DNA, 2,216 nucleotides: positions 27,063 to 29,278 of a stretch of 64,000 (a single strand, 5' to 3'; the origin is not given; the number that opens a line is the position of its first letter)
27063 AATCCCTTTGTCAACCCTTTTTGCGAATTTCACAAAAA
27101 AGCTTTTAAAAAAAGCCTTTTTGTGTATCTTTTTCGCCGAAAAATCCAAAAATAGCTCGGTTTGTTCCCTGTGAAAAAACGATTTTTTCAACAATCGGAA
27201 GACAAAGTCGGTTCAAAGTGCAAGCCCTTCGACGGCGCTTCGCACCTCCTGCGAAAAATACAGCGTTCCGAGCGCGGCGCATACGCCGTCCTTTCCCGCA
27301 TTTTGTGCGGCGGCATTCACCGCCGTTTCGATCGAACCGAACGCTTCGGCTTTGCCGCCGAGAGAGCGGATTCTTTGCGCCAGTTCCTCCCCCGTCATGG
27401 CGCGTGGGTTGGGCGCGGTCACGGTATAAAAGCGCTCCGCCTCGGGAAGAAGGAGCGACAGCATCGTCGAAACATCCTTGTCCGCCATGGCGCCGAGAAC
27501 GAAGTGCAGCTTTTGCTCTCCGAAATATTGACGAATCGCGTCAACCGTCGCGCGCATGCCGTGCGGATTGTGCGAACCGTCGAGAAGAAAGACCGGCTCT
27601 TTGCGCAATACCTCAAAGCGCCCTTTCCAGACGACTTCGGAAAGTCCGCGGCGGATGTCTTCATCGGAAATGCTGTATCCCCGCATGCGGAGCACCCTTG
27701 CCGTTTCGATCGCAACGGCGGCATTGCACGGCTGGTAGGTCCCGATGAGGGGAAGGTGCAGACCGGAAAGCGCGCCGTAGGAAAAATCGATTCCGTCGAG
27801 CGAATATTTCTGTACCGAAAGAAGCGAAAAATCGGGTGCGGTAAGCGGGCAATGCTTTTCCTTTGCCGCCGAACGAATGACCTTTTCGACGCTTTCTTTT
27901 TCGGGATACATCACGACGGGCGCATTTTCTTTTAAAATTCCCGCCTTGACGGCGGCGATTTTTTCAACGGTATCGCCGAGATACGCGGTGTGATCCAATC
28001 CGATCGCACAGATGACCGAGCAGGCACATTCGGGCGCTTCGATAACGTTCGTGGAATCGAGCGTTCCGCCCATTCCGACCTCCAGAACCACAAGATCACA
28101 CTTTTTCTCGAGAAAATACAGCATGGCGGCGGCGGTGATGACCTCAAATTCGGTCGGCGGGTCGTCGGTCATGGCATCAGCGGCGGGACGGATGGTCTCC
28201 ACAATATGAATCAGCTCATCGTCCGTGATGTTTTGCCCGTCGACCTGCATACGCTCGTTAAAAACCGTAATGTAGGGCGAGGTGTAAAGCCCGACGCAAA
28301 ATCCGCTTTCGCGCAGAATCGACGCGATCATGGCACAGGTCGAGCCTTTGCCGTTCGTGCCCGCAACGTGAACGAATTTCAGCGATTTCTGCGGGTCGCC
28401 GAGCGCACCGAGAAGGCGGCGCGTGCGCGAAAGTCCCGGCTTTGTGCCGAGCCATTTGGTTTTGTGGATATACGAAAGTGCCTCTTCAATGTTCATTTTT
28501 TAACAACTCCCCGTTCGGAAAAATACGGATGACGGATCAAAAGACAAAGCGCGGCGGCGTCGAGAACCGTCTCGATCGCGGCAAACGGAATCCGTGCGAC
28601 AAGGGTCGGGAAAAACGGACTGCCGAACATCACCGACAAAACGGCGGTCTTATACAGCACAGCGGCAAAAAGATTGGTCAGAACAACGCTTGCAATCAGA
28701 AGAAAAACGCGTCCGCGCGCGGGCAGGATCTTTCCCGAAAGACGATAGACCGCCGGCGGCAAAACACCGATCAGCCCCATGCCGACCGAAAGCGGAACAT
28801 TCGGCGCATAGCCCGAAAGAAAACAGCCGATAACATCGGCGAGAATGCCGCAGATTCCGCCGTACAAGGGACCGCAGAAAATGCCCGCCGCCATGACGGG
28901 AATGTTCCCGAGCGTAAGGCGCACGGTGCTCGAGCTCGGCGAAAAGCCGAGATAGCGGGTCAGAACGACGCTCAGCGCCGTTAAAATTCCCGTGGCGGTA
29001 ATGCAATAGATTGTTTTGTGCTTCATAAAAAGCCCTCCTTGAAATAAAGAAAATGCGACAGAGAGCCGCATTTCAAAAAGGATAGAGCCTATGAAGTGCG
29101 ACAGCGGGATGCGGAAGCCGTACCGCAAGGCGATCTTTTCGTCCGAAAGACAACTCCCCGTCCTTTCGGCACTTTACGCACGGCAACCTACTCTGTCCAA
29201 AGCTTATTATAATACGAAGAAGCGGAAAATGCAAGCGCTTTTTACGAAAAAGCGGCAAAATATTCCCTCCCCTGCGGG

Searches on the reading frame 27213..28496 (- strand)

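Call 9: search_protein_families(library=pfam, proteins=[window:27213-28496:-], max_evalue=0.001)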
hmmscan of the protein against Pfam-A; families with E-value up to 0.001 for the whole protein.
window:27213-28496:- (427 aa): 2 families
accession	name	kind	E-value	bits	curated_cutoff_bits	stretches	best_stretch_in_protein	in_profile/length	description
PF02875.26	Mur_ligase_C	-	2.4e-22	80.5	28.4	1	292-410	1-125/127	Mur ligase, glutamate ligase domain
PF08245.18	Mur_ligase_M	-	2.3e-13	51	24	1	44-265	1-199/200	Mur ligase middle domain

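Call 71: search_protein_families(library=ncbifam, proteins=[window:27213-28493:-], max_evalue=0.00001)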
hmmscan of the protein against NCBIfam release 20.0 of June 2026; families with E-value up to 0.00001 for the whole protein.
window:27213-28493:- (426 aa): 19 families
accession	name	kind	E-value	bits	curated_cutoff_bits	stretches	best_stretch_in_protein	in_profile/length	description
TIGR01499.1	folC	subfamily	5.6e-114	381.6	162.65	1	21-419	1-398/400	bifunctional protein FolC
NF047860.1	Tet-DihydfolSynFolCMyb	equivalog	4e-74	250.2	700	1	13-397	36-431/468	bifunctional tetrahydrofolate synthase/dihydrofolate synthase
NF008101.0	PRK10846.1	equivalog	1.4e-63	215.2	360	1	6-418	17-411/422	bifunctional tetrahydrofolate synthase/dihydrofolate synthase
TIGR01085.1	murE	subfamily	7.1e-22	77.9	257.3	2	120-408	143-444/472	UDP-N-acetylmuramyl-tripeptide synthetase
NF001126.0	PRK00139.1-4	equivalog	1.4e-20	73.3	373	2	123-377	163-420/486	UDP-N-acetylmuramoyl-L-alanyl-D-glutamate--2,6-diaminopimelate ligase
TIGR01143.1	murF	subfamily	3.9e-16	59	288.6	1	120-337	114-335/418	UDP-N-acetylmuramoyl-tripeptide--D-alanyl-D-alanine ligase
NF010628.0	PRK14022.1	equivalog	3.1e-15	55.9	536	1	158-397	203-441/483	UDP-N-acetylmuramoyl-L-alanyl-D-glutamate--L-lysine ligase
NF001124.0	PRK00139.1-2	equivalog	5.4e-14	51.8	476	1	34-379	108-431/500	UDP-N-acetylmuramoyl-L-alanyl-D-glutamate--2,6-diaminopimelate ligase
NF053648.1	pMurE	equivalog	2.1e-13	49.8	600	1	148-332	182-359/464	pseudomurein biosynthesis peptide ligase pMurE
TIGR01082.1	murC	equivalog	5.9e-13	48.7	335.1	1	155-328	167-345/449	UDP-N-acetylmuramate--L-alanine ligase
TIGR02068.2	cya_phycin_syn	equivalog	2.1e-12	45.9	850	0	38-82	479-523/862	cyanophycin synthetase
NF008896.0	PRK11929.1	equivalog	2.9e-11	42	1023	0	125-337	649-871/965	bifunctional UDP-N-acetylmuramoyl-L-alanyl-D-glutamate--2,6-diaminopimelate ligase MurE/UDP-N-acetylmuramoyl-tripeptide--D-alanyl-D-alanine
NF001123.0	PRK00139.1-1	equivalog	3.7e-08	32.5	586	0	229-401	278-455/493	UDP-N-acetylmuramoyl-L-alanyl-D-glutamate--2,6-diaminopimelate ligase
NF001129.0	PRK00139.2-3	equivalog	9.1e-08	31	762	0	213-338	308-407/517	UDP-N-acetylmuramoyl-L-alanyl-D-glutamate--2,6-diaminopimelate ligase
NF053645.1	pMurC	equivalog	9.4e-08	31.2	560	0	257-325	323-390/492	pseudomurein biosynthesis peptide ligase pMurC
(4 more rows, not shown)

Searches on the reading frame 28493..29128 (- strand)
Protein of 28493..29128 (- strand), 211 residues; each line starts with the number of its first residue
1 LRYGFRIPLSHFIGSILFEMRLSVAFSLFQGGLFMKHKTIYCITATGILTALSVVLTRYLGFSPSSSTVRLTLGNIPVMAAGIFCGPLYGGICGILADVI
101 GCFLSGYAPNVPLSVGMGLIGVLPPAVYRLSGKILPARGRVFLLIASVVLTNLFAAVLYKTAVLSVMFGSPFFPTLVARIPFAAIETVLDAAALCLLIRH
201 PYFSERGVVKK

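Call 9: search_protein_families(library=pfam, proteins=[window:28493-29128:-], max_evalue=0.001)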
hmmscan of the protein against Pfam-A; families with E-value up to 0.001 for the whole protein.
window:28493-29128:- (211 aa): 2 families
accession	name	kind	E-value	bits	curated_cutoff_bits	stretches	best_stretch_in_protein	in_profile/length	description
PF12822.12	ECF_trnsprt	-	3.6e-11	43.8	30.7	1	43-197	3-168/169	ECF transporter, substrate-specific component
PF07155.17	ECF-ribofla_trS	-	7.4e-11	42.8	26.7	1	39-196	3-165/172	ECF-type riboflavin transporter, S component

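Call 71: search_protein_families(library=ncbifam, proteins=[window:28493-29125:-], max_evalue=0.00001)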
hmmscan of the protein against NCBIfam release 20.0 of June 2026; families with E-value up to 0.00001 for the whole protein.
window:28493-29125:- (210 aa): 1 family
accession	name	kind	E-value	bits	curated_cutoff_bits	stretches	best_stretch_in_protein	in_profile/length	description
TIGR04518.1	ECF_S_folT_fam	subfamily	2.2e-26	92.6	60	1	38-198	3-159/163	folate family ECF transporter S component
